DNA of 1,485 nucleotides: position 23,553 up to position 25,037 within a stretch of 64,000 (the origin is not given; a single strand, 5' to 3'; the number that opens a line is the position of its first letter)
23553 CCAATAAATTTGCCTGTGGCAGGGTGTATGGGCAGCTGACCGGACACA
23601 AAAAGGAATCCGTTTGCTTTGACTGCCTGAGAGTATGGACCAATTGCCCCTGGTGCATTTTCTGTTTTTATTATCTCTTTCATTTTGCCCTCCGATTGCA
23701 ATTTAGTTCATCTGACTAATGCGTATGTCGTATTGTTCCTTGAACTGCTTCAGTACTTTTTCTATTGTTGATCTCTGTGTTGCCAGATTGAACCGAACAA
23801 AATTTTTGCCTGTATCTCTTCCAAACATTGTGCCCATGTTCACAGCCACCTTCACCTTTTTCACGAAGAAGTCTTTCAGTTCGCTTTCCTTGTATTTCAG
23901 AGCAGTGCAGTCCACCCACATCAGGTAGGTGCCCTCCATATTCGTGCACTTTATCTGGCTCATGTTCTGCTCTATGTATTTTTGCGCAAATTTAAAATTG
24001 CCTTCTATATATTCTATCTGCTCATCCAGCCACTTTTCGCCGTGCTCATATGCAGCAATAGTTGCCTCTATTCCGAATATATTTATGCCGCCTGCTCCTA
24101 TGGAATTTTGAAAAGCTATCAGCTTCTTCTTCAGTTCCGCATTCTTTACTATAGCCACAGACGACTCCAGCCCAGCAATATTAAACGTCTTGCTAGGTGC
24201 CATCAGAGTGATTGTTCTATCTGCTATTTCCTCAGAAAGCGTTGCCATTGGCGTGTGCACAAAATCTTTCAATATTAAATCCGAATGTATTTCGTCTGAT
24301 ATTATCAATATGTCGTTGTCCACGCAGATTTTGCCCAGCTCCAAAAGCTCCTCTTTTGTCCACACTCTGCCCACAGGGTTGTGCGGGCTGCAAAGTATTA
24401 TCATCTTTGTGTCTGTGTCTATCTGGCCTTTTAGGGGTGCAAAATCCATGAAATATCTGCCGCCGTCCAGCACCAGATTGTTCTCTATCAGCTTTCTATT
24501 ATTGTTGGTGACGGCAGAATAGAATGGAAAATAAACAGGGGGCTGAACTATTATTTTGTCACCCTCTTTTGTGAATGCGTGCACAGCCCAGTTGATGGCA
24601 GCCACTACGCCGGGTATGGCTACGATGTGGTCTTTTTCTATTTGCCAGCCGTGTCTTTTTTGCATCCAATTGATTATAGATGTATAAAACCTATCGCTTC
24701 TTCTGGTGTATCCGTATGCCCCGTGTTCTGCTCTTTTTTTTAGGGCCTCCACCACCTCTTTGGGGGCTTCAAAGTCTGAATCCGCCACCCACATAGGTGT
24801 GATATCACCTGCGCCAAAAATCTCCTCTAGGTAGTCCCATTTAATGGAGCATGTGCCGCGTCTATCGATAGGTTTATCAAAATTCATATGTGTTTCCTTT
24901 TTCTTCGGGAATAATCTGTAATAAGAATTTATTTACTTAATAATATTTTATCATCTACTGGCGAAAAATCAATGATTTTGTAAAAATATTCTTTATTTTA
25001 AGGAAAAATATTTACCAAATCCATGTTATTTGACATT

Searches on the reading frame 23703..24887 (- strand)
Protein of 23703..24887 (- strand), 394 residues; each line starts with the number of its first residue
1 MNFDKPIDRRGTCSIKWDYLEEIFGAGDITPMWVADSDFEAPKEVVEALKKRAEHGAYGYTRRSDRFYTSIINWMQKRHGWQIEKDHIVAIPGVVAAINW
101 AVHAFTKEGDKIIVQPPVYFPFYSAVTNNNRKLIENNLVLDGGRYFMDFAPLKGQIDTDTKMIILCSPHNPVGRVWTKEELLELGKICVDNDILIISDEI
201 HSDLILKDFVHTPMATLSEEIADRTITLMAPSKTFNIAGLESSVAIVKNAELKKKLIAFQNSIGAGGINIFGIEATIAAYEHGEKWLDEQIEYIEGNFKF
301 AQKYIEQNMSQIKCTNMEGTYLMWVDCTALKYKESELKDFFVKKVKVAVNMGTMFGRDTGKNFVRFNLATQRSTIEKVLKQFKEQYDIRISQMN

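Call 74: search_protein_families(library=pfam, proteins=[window:23703-24887:-], max_evalue=0.01)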
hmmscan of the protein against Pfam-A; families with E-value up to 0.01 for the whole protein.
window:23703-24887:- (394 aa): 3 families
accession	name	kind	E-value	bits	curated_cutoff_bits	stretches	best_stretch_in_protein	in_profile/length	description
PF00155.27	Aminotran_1_2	-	5.5e-36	125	19.7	1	38-380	12-359/361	Aminotransferase class I and II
PF01053.26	Cys_Met_Meta_PP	-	2.1e-05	23.7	27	1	51-186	37-164/381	Cys/Met metabolism PLP-dependent enzyme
PF04864.19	Alliinase_C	-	0.00061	19.2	22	0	85-383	66-360/363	Allinase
